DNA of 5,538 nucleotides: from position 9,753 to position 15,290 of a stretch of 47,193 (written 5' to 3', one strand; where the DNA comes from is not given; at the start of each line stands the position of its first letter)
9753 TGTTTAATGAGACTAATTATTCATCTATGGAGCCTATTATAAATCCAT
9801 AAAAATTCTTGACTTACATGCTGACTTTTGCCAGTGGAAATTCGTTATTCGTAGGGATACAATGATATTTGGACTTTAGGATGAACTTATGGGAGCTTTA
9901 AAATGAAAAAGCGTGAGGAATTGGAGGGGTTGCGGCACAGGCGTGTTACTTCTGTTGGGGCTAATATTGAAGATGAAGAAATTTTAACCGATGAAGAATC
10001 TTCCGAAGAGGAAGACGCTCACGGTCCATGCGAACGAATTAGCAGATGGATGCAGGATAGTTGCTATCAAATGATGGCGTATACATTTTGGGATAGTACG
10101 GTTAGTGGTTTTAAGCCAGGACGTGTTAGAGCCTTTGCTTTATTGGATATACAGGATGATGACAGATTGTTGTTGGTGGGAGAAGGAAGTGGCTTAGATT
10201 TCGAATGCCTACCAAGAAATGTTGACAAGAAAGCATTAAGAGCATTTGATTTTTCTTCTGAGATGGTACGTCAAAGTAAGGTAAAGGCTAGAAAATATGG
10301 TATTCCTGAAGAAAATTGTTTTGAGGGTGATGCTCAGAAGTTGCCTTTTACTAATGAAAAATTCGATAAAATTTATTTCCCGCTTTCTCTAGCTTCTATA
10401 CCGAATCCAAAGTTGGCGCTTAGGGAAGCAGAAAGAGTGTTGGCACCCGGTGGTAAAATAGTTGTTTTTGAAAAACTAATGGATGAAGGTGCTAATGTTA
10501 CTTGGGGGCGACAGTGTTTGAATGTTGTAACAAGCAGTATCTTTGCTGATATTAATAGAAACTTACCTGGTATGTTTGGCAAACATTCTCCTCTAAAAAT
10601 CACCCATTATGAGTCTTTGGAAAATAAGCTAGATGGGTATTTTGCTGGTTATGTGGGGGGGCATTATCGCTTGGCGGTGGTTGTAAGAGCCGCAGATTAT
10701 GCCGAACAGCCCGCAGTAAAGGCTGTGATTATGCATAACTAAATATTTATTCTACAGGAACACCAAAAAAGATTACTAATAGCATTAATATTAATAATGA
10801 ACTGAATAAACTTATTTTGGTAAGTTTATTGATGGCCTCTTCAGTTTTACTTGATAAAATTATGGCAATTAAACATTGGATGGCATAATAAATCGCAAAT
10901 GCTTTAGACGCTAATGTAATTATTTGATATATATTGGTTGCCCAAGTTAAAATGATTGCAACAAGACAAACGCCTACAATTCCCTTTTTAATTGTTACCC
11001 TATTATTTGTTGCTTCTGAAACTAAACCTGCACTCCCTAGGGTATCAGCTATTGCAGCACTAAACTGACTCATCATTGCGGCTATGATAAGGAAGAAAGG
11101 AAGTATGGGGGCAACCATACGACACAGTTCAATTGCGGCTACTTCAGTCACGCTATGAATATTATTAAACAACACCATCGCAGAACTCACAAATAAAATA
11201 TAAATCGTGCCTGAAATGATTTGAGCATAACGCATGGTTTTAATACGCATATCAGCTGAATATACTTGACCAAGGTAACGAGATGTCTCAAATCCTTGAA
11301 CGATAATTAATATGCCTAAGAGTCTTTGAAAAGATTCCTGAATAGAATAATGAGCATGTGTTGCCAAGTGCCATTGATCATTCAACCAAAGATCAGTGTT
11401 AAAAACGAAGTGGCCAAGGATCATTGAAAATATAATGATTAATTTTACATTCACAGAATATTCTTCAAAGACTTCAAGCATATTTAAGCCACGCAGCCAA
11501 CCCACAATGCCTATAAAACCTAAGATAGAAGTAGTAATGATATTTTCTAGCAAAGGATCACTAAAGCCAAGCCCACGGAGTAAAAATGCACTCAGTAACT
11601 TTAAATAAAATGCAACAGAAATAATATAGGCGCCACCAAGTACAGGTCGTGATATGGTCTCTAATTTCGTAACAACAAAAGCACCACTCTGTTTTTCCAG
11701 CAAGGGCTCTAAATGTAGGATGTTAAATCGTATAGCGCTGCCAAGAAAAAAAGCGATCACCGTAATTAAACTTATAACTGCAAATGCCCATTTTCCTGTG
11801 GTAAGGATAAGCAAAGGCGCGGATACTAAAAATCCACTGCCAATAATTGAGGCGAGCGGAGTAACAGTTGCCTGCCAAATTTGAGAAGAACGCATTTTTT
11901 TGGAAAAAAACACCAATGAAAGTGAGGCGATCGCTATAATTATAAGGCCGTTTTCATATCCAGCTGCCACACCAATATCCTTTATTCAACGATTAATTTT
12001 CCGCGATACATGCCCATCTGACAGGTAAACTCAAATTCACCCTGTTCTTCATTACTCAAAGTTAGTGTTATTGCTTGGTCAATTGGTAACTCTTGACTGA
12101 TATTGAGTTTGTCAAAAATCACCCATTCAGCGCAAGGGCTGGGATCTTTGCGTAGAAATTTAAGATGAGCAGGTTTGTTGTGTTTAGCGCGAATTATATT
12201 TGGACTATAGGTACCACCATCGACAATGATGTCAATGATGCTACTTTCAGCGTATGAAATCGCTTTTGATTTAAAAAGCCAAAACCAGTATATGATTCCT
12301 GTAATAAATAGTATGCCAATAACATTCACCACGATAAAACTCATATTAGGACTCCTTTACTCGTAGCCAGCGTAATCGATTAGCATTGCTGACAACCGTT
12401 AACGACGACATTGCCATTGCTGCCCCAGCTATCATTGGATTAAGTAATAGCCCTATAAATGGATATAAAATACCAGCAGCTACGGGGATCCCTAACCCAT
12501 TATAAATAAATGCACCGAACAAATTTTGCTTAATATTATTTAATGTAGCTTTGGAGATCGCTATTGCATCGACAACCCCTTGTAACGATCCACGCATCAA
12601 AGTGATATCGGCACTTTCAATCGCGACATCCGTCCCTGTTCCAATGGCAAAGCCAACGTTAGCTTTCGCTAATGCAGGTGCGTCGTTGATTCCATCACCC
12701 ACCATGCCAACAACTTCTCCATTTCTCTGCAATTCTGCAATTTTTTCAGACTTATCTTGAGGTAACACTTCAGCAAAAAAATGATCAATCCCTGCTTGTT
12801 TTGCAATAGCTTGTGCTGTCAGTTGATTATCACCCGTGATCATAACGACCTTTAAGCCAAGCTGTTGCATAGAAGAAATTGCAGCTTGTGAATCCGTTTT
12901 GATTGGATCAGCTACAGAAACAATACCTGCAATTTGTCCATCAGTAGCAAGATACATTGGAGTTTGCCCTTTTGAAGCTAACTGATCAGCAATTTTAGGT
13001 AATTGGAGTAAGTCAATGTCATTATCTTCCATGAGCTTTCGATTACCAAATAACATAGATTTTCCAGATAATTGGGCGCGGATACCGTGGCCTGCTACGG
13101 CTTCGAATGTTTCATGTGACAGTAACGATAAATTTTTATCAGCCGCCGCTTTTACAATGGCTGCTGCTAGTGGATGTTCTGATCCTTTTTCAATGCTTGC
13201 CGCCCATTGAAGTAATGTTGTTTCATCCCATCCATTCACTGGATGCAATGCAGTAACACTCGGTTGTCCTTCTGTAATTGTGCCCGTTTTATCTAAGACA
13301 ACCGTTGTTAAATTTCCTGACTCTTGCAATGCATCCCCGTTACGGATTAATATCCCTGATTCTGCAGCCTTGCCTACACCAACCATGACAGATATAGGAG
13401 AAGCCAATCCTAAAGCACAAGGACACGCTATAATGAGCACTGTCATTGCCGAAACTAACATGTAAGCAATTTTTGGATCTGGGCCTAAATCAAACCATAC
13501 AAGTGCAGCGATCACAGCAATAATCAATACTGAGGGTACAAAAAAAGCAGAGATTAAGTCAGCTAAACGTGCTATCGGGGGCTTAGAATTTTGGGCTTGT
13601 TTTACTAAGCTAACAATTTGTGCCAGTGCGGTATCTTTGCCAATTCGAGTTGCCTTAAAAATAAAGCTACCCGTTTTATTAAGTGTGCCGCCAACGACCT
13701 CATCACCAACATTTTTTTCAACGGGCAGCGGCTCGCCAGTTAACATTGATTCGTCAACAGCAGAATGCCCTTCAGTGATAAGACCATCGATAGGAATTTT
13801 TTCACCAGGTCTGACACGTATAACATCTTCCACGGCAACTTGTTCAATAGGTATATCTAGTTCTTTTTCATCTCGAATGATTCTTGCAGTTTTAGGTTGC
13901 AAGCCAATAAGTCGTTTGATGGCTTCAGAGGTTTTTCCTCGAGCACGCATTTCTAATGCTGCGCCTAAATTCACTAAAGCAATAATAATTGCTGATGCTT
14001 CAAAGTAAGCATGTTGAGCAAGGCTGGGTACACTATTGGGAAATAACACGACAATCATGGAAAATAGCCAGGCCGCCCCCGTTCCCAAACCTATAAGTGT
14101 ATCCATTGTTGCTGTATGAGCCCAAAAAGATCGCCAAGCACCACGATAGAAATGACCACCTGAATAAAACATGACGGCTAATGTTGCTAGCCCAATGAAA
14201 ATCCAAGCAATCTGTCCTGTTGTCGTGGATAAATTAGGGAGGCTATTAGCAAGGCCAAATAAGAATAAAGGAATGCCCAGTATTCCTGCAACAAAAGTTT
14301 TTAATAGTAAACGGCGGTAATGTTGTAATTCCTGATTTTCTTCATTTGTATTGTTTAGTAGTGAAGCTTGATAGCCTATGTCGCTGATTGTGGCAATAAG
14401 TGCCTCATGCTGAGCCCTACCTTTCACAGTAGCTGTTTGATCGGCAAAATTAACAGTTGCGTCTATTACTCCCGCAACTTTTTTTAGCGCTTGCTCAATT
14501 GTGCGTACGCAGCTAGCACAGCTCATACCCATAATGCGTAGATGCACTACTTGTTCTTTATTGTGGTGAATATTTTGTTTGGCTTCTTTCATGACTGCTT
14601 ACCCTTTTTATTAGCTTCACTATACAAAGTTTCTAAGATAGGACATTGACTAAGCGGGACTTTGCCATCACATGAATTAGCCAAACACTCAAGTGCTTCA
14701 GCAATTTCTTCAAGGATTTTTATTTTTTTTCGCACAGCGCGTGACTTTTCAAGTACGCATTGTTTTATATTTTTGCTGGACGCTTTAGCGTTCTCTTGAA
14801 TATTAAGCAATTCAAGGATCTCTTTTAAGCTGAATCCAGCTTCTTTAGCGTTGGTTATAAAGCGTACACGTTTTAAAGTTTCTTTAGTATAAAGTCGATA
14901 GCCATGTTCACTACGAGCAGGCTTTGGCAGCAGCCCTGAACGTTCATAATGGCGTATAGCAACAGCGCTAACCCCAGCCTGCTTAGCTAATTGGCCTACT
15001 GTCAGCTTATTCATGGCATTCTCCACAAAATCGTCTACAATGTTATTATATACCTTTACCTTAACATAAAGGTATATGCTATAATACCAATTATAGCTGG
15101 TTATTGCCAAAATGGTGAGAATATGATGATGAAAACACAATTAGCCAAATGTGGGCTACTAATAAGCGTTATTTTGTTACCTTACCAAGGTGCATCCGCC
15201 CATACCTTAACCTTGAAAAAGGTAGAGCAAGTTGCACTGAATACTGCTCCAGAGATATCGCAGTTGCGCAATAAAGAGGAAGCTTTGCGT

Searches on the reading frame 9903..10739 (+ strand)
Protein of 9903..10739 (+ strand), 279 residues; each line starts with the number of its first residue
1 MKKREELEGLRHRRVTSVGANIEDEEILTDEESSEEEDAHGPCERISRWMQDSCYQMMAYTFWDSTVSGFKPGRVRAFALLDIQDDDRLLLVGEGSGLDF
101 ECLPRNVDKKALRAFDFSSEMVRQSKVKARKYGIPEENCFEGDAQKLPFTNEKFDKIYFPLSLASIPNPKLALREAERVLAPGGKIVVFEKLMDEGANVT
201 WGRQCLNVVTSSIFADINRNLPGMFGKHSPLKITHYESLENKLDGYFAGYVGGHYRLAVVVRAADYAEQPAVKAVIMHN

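Call 7: search_protein_families(library=pfam, proteins=[window:9903-10739:+], max_evalue=0.0001)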
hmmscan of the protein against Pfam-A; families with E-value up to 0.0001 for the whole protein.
window:9903-10739:+ (279 aa): 7 families
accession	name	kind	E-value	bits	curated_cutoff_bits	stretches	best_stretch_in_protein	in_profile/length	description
PF08241.18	Methyltransf_11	-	9.3e-16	58.7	21.2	1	91-188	2-95/95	Methyltransferase domain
PF13649.12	Methyltransf_25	-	9.3e-13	49.1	27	1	91-184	3-97/97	Methyltransferase domain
PF01209.24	Ubie_methyltran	-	1.3e-10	41.5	20.1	1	108-190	71-153/233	ubiE/COQ5 methyltransferase family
PF13847.12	Methyltransf_31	-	1.5e-10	41.4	27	1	114-188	33-109/145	Methyltransferase domain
PF08242.18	Methyltransf_12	-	8.6e-06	26.8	30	1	93-186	4-98/98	Methyltransferase domain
PF13489.12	Methyltransf_23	-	3.6e-05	24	27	1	76-188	13-116/164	Methyltransferase domain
PF01135.25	PCMT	-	6.1e-05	23.3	20.3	1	76-188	64-171/210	Protein-L-isoaspartate(D-aspartate) O-methyltransferase (PCMT)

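Call 49: search_protein_families(library=phrogs, proteins=[window:9903-10739:+], max_evalue=0.001)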
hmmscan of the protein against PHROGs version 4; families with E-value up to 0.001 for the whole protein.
window:9903-10739:+ (279 aa): 3 families
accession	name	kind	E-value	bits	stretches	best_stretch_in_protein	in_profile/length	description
phrog_4752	-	other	3.2e-08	34.1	1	92-199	58-169/241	tRNA methyltransferase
phrog_22502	-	other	9.9e-07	29.8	1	88-188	74-173/276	methyltransferase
phrog_23522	-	unknown function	4.7e-05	24.1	1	124-188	88-152/273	-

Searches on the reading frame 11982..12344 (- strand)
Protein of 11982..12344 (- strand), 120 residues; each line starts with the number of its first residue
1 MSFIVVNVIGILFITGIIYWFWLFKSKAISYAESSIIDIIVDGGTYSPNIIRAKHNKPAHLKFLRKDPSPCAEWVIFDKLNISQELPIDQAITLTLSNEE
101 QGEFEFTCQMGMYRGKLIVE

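Call 7: search_protein_families(library=pfam, proteins=[window:11982-12344:-], max_evalue=0.0001)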
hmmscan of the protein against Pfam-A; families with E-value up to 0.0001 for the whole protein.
window:11982-12344:- (120 aa): 1 family
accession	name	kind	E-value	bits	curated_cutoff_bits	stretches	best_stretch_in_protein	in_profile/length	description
PF13473.12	Cupredoxin_1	-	1.2e-22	80.3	27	1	17-119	5-104/104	Cupredoxin-like domain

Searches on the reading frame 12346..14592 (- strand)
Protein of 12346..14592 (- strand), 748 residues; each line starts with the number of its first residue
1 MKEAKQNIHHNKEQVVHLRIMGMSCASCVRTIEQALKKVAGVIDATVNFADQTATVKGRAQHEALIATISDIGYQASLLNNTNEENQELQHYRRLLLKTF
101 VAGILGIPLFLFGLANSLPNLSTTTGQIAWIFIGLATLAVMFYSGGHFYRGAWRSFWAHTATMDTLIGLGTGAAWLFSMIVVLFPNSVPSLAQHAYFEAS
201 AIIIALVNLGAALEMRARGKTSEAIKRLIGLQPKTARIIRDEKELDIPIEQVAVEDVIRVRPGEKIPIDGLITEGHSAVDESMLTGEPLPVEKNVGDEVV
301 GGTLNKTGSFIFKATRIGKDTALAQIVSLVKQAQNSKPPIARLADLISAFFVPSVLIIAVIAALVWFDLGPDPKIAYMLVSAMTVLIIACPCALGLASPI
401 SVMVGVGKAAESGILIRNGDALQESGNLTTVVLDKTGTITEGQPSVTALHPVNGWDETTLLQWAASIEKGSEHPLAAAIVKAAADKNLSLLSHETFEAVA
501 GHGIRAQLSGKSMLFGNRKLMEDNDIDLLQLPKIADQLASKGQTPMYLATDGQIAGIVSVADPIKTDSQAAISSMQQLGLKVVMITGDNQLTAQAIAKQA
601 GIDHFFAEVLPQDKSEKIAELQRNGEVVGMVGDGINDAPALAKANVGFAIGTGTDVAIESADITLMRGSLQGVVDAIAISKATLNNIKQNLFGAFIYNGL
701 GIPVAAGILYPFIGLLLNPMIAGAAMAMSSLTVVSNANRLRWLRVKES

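Call 7: search_protein_families(library=pfam, proteins=[window:12346-14592:-], max_evalue=0.0001)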
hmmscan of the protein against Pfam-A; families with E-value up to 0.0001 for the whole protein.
window:12346-14592:- (748 aa): 4 families
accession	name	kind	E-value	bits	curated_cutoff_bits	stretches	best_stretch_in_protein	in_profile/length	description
PF00122.25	E1-E2_ATPase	-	1.9e-58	197.4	28.1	1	231-411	2-180/181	E1-E2 ATPase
PF00702.32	Hydrolase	-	1.6e-34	120.5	26.4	1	429-645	2-191/191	haloacid dehalogenase-like hydrolase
PF00403.32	HMA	-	4.3e-16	59.5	24.8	1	18-75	2-62/62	Heavy-metal-associated domain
PF08282.18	Hydrolase_3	-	2.1e-05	24.8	20.9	0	620-677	198-255/255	haloacid dehalogenase-like hydrolase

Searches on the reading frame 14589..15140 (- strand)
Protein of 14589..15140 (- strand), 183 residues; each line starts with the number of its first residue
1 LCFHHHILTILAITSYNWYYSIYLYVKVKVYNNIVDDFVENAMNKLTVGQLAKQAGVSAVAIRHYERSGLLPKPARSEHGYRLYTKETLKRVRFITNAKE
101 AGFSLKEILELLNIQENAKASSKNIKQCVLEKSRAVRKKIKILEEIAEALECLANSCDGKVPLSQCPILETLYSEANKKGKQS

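Call 7: search_protein_families(library=pfam, proteins=[window:14589-15140:-], max_evalue=0.0001)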
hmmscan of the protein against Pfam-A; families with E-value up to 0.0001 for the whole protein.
window:14589-15140:- (183 aa): 3 families
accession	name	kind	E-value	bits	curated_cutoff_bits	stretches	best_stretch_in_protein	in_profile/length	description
PF13411.12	MerR_1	-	3.4e-18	65.9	21.6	1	47-112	2-66/69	MerR HTH family regulatory protein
PF00376.29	MerR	-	4e-15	55.8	28.2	1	47-84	1-38/38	MerR family regulatory protein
PF09278.17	MerR-DNA-bind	-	2.4e-11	44.5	25.4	1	89-151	1-63/65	MerR, DNA binding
